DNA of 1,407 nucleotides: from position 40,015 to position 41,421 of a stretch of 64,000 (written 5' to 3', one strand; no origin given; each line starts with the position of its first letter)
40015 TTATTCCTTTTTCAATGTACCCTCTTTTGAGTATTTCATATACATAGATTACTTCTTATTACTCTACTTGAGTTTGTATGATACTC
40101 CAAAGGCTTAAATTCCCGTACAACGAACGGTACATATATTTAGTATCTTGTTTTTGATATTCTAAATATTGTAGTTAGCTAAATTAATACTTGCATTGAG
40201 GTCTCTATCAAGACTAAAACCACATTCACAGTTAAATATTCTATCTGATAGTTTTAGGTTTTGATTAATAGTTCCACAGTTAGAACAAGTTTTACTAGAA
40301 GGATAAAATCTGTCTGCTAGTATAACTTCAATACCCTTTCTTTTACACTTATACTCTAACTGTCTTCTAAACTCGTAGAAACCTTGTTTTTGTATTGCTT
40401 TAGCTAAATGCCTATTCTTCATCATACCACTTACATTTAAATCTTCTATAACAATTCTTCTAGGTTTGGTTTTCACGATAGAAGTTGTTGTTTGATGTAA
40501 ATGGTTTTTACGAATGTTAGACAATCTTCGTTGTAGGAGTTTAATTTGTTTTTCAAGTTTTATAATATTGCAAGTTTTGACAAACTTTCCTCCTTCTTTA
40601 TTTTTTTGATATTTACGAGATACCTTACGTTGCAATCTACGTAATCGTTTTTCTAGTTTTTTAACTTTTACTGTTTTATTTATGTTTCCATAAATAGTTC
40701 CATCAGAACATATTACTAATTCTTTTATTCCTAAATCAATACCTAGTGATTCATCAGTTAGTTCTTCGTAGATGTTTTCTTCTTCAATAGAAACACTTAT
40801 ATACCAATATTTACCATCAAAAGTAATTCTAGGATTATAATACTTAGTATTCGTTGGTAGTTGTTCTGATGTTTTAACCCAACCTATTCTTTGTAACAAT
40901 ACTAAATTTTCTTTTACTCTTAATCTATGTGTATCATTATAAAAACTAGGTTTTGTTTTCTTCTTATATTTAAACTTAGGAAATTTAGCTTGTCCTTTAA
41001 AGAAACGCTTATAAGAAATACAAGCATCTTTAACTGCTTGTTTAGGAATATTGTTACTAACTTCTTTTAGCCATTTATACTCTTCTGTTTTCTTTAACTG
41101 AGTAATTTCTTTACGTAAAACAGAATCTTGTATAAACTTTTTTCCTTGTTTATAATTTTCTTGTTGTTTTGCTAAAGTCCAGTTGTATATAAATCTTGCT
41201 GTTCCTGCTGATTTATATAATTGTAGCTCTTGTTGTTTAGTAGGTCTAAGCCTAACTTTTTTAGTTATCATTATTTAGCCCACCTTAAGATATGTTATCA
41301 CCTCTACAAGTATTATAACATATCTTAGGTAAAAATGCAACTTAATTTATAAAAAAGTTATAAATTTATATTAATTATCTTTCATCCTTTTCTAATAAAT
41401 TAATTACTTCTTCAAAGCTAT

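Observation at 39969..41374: Intact TnpB (OMEGA-type RNA-guided nuclease) element inserted in the phage replication module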

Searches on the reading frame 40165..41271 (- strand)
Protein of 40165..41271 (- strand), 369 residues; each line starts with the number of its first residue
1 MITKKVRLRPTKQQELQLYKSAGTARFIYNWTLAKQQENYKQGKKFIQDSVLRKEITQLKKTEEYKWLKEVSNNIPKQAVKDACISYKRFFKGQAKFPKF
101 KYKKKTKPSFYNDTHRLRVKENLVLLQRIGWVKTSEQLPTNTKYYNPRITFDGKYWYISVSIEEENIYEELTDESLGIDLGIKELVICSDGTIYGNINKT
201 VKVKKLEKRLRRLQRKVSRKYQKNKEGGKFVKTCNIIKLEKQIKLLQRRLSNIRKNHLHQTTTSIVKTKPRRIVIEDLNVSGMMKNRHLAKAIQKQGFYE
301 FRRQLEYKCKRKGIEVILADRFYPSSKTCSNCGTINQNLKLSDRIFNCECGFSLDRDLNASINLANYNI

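Call 3: search_protein_families(library=pfam, proteins=[window:40165-41271:-], max_evalue=0.01)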
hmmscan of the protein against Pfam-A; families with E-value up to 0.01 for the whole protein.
window:40165-41271:- (369 aa): 3 families
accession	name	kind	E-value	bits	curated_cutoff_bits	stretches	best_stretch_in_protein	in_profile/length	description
PF07282.18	Cas12f1-like_TNB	-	9e-25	87.1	26.3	1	298-364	1-60/60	Cas12f1-like, TNB domain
PF01385.25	OrfB_IS605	-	1.4e-17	64.5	30.5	1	161-287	5-120/120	Probable transposase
PF12323.14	HTH_OrfB_IS605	-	5.6e-16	58.2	21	1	3-45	5-47/47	Helix-turn-helix domain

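Call 9: search_solved_structures(query=window:40165-41271:-, max_evalue=0.001, show_alignments=2)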
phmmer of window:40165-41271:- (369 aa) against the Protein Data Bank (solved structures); distinct sequences matched with E-value up to 0.001: 18.
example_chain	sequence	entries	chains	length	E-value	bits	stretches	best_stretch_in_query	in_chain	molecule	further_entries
8iaz_A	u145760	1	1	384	2.2e-85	290.3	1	5-365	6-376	Transposase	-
9yyg_A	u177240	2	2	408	2e-53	185.2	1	6-365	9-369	AI-designed RNA-guided nuclease | AI-generated RNA-guided nuclease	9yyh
8bf8_A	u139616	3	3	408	4.6e-44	154.4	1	6-365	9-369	RNA-guided DNA endonuclease TnpB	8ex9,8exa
8h1j_A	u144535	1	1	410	4.7e-44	154.3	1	6-365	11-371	RNA-guided DNA endonuclease TnpB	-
9jfo_A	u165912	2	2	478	1e-21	80.9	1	238-364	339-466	LaTranC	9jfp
9j09_A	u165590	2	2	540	1.3e-21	80.5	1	154-365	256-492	Transposase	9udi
9jfq_A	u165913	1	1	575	2.8e-21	79.4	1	238-364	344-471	LaTranC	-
9nzp_A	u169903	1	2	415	1.5e-14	57.3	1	158-366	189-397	IS200/IS605 family element transposase accessory protein TnpB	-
8hr5_A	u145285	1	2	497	1.5e-12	50.7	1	165-367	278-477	Transposase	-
8j12_A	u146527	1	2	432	2.1e-12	50.3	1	155-368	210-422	Transposase IS605 OrfB C-terminal domain-containing protein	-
8j1j_A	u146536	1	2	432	2.7e-12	49.9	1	154-368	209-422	Transposase IS605 OrfB C-terminal domain-containing protein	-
8j3r_A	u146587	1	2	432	1e-11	48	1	155-368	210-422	Transposase IS605 OrfB C-terminal domain-containing protein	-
7wju_A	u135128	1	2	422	2.2e-11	46.9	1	155-368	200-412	OrfB_Zn_ribbon domain-containing protein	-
8dzj_A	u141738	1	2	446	2.6e-11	46.7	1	155-368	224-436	OrfB_Zn_ribbon domain-containing protein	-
9nzq_A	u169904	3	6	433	9.4e-11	44.8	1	154-368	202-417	Cas12f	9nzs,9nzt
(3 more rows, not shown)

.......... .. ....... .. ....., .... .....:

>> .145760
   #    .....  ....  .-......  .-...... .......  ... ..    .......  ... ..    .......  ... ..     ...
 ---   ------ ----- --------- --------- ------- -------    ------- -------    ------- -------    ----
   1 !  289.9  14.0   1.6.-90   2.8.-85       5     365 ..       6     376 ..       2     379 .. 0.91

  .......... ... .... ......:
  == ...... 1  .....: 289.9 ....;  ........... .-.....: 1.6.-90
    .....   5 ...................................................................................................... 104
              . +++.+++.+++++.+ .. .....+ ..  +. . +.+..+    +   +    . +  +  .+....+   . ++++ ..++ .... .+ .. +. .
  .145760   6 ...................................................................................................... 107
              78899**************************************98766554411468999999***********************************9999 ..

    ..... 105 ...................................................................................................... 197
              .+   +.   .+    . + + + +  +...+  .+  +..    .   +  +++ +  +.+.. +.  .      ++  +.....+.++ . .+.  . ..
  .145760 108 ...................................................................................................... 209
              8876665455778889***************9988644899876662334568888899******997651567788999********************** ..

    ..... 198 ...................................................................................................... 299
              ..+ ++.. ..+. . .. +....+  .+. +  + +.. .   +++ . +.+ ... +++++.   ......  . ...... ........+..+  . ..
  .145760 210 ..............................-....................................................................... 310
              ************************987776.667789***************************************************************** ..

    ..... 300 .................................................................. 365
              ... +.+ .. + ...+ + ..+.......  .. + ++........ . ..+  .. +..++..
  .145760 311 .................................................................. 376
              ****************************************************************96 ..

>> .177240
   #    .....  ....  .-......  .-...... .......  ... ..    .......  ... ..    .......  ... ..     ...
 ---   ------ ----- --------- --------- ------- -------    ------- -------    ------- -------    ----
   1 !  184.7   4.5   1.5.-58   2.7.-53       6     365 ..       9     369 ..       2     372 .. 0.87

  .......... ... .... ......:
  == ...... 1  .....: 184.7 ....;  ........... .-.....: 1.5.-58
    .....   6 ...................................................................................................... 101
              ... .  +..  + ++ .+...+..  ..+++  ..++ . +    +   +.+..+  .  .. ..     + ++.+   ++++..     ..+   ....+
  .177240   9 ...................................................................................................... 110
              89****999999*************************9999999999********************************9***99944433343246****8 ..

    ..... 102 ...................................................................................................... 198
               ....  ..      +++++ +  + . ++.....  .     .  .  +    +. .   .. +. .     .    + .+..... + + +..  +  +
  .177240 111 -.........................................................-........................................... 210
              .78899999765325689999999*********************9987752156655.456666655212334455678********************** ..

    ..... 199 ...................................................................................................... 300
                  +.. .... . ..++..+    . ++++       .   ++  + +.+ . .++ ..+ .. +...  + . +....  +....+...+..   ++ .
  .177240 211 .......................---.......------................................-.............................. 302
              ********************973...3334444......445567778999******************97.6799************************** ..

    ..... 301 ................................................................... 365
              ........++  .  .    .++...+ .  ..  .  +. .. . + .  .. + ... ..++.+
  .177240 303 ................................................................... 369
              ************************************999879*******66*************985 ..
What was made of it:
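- The closest solved relative is the IS607 TnpB ISFba1 (290 bits) rather than ISDra2 (154 bits) (call 9).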

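Call 29: search_protein_families(library=ncbifam, proteins=[window:40165-41271:-], max_evalue=0.1)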
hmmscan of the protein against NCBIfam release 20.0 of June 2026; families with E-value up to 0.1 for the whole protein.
window:40165-41271:- (369 aa): 6 families
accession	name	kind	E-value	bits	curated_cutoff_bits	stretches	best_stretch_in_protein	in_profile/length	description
NF040570.1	guided_TnpB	subfamily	1e-97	327.9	100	1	5-366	2-388/389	RNA-guided endonuclease TnpB family protein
NF038281.1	IS200_TnpB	exception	1.5e-78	264.4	425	1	5-366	5-357/360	IS200/IS605 family element RNA-guided endonuclease TnpB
NF038280.1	IS607_TnpB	exception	4.3e-56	190.7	350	1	5-365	7-389/431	IS607 family element RNA-guided endonuclease TnpB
NF038192.1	V_cas_c2c8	exception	3.1e-16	59.5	350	1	39-286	119-385/457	type V CRISPR-associated protein C2c8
NF049972.1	CRISPR_Cas12f2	exception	1e-15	57.5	450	1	36-366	189-517/524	type V CRISPR-associated effector Cas12f2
TIGR01766.2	TIGR01766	domain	6.8e-13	48.9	32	1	252-325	3-82/82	IS200/IS605 family accessory protein TnpB-related protein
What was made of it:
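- On TnpB (OMEGA RNA-guided nuclease): NCBIfam guided_TnpB 328 bits against a cut-off of 100 (call 29).
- NCBIfam guided_TnpB at 328 bits against a cut-off of 100 (call 29). The NCBIfam IS607_TnpB (191 bits, cut-off 350) and IS200_TnpB (264 bits, cut-off 425) exception models are both below threshold (call 29). The NCBIfam IS200_TnpB model scores higher than IS607_TnpB (264 against 191 bits, both below cut-off; call 29).
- Tried and rejected: The NCBIfam IS607_TnpB and IS200_TnpB 'exception' models are both below cut-off and rank the wrong way round (call 29).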

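Call 38: find_related_loci(query=window:40165-41271:-, collection=genome_contigs, flank=2500)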
Query window:40165-41271:- (369 aa) in genome_contigs; peptide patterns used: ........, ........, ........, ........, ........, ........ (x = any residue, [..] = any of these).
123 stretches matched a pattern; 65 encode a relative of the query (tblastn E <= 1e-3); 65 distinct loci.
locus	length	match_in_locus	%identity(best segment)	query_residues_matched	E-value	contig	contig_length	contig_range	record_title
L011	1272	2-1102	66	1-367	0e+0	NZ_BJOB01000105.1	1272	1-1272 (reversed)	Kurthia gibsonii strain NBRC 15534 sequence105, whole genome shotgun sequence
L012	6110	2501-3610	66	1-368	1e-167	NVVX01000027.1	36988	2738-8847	MAG: Alkaliphilus sp. isolate NORP52 Contig_source1383C_2456, whole genome shotgun sequence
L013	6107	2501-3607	66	1-368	2e-167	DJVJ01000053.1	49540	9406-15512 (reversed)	MAG TPA_asm: Bacillales bacterium UBA6259 UBA6259_contig_45051, whole genome shotgun sequence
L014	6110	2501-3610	65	1-369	1e-165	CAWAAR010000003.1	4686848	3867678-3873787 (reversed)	MAG: uncultured Clostridiaceae bacterium isolate MFD01299.bin.2.209 genome assembly, contig: contig_5117, whole genome s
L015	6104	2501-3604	67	1-367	3e-165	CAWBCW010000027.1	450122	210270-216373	MAG: uncultured Bacillaceae bacterium isolate MFD02416.bin.3.269 genome assembly, contig: contig_7323, whole genome shot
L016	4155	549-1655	64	1-368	5e-166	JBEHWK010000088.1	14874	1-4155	MAG: Clostridiaceae bacterium isolate FI22 k141_141371_length_14874_cov_37.7052, whole genome shotgun sequence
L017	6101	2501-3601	66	1-367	7e-164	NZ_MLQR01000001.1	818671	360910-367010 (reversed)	Anaerobacillus alkalilacustris strain DSM 18345 Ga0137925_101, whole genome shotgun sequence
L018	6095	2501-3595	62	1-365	2e-160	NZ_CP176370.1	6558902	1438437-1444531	Brevibacillus fortis strain LJQJ21 chromosome, complete genome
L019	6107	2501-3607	61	1-369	2e-158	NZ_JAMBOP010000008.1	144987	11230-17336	Bacillus cytotoxicus strain FAIRING 10M-2.2 NODE_8, whole genome shotgun sequence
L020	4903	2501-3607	64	1-369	3e-157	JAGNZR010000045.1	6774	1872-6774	MAG: Fusobacteriaceae bacterium isolate Go_Prim_bin_90 Go_Prim_14862_length_6774_cov_18.450278, whole genome shotgun seq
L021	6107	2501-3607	59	1-369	6e-156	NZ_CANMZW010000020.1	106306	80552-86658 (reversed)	Uncultured Brevibacillus sp. isolate S4Y-50-3Z.fasta NODE_20, whole genome shotgun sequence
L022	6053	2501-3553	62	1-367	4e-155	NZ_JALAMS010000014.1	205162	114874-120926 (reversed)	Priestia endophytica strain N12A3 contig_0000014, whole genome shotgun sequence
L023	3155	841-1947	65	1-368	2e-160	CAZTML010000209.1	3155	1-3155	MAG TPA_asm: uncultured Clostridia bacterium isolate SRP294416_co2_417 genome assembly, contig: NODE_68420_length_3155_c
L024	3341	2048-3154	64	1-369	8e-160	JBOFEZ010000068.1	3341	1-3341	MAG: Fusobacteriaceae bacterium isolate WFFMC_MAG_111 k139_845884_flag=0_multi=18.0000_len=3341, whole genome shotgun se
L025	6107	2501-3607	62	1-369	6e-152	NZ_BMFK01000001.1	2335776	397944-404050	Priestia taiwanensis strain CGMCC 1.12698 sequence01, whole genome shotgun sequence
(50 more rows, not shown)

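Call 67: find_related_loci(query=window:40165-41271:-, collection=viral_contigs, flank=2500)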
Query window:40165-41271:- (369 aa) in viral_contigs; peptide patterns used: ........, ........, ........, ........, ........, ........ (x = any residue, [..] = any of these).
33 stretches matched a pattern; 18 encode a relative of the query (tblastn E <= 1e-3); 17 distinct loci.
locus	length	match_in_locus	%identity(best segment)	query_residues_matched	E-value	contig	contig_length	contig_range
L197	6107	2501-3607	100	1-369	0e+0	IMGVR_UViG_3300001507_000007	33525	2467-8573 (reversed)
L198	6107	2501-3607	87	1-369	0e+0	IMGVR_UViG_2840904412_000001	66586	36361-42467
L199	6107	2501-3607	86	1-369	0e+0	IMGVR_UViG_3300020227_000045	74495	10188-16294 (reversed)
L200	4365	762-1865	62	5-369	3e-155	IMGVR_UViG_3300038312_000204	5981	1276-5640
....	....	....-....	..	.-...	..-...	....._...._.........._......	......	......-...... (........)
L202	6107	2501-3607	86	1-369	0e+0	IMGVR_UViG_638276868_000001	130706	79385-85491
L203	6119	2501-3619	54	1-369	5e-117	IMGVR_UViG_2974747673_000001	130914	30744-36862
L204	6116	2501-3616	56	5-369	4e-114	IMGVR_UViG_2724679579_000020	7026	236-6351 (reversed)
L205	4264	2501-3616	56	5-369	3e-114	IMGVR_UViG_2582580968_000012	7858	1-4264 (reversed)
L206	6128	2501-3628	63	1-369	8e-153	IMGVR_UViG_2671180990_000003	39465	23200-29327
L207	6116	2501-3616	56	5-369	4e-114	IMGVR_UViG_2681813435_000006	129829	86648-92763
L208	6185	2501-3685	58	1-369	3e-136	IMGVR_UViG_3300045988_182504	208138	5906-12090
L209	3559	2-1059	53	28-367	1e-72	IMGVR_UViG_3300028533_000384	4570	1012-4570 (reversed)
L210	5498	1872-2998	53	5-367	3e-80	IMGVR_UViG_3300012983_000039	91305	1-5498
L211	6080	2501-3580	39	2-364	2e-60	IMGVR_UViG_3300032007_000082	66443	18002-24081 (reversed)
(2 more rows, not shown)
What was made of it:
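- Tried and rejected: It was replaced by a protein-seeded search (call 67).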

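Call 94: find_homologous_proteins(query=window:40165-41271:-, max_evalue=1e-50)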
Query window:40165-41271:- (369 aa): 7983 proteins with E <= 1e-50 among 8000 candidates; the best 120 are listed.
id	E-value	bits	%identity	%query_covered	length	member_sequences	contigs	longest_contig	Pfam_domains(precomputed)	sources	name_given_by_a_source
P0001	2.3e-240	815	100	100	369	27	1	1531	PF12323.15,PF01385.26,PF07282.19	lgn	-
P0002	1.1e-216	737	89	100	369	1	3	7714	PF12323.15,PF01385.26,PF07282.19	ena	-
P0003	3.9e-216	735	89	100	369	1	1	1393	PF12323.15,PF01385.26,PF07282.19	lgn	-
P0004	1.4e-215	733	89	100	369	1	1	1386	PF12323.15,PF01385.26,PF07282.19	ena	-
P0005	1.5e-215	733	88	100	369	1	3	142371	PF12323.15,PF01385.26,PF07282.19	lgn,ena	-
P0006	2.5e-215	732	88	100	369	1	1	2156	PF12323.15,PF01385.26,PF07282.19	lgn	-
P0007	4.5e-215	732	88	100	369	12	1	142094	PF12323.15,PF01385.26,PF07282.19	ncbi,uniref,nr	ncbi:transposase [Staphylococcus phage phiSA12]|uniref:Mobile element protein n=1 Tax=Staphylococcus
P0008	5.1e-215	731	88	100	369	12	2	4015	PF12323.15,PF01385.26,PF07282.19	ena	-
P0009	9.5e-215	731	88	100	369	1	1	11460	PF12323.15,PF01385.26,PF07282.19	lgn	-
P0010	1.1e-214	730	88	100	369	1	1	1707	PF12323.15,PF01385.26,PF07282.19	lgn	-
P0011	2.0e-214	729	88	100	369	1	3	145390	PF12323.15,PF01385.26,PF07282.19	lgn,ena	-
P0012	2.4e-214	729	88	100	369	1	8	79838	PF12323.15,PF01385.26,PF07282.19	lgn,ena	-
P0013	6.1e-214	728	88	100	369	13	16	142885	PF12323.15,PF01385.26,PF07282.19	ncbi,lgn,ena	ncbi:transposase [Staphylococcus phage PG-2021_87]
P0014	7.3e-214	728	88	100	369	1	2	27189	PF12323.15,PF01385.26,PF07282.19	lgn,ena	-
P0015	1.1e-213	727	87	100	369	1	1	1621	PF12323.15,PF01385.26,PF07282.19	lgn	-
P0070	6.3e-171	586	70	100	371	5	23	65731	PF12323.15,PF01385.26,PF07282.19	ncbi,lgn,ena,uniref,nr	ncbi:RNA-guided endonuclease InsQ/TnpB family protein [Staphylococcus aureus]|uniref:RNA-guided endo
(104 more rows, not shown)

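Call 96: find_encoding_contigs(protein=P0070, flank=3000, max_places=5)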
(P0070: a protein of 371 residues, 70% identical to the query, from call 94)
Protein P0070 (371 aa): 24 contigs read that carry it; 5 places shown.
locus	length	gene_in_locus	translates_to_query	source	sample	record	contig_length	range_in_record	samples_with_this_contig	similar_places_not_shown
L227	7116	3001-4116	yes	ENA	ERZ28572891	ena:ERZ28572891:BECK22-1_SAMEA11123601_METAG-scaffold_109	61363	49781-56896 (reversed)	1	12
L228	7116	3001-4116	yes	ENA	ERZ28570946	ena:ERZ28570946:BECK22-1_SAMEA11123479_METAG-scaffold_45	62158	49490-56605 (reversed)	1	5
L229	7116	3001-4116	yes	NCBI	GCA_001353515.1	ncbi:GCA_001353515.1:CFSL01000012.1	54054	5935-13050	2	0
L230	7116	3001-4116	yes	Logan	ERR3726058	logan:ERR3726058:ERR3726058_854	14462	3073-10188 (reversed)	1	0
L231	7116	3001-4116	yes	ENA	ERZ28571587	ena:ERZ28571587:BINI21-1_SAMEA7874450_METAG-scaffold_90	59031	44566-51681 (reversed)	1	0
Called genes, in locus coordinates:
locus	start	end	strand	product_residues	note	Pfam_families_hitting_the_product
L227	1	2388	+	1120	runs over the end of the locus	-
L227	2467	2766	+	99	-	-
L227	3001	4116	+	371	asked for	PF12323:HTH_OrfB_IS605, PF01385:OrfB_IS605, PF07282:Cas12f1-like_TNB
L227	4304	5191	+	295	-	-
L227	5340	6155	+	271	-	PF06970:RepA_N, PF22194:WHD_F93 (faint), PF13730:HTH_36 (faint), PF06970:RepA_N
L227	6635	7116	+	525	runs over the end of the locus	PF06970:RepA_N, PF13730:HTH_36 (faint), PF06970:RepA_N, PF18008:Bac_RepA_C (weak)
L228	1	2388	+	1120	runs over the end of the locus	-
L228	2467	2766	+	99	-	-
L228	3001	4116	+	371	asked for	PF12323:HTH_OrfB_IS605, PF01385:OrfB_IS605, PF07282:Cas12f1-like_TNB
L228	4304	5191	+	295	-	-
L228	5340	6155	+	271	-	PF06970:RepA_N, PF22194:WHD_F93 (faint), PF13730:HTH_36 (faint), PF06970:RepA_N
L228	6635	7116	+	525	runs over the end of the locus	PF06970:RepA_N, PF13730:HTH_36 (faint), PF06970:RepA_N, PF18008:Bac_RepA_C (weak)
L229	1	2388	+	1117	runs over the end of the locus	-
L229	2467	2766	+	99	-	-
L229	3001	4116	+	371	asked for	PF12323:HTH_OrfB_IS605, PF01385:OrfB_IS605, PF07282:Cas12f1-like_TNB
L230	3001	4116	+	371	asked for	PF12323:HTH_OrfB_IS605, PF01385:OrfB_IS605, PF07282:Cas12f1-like_TNB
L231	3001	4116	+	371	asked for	PF12323:HTH_OrfB_IS605, PF01385:OrfB_IS605, PF07282:Cas12f1-like_TNB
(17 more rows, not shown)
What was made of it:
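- The S. aureus relative at 70% identity is also solo (call 96).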
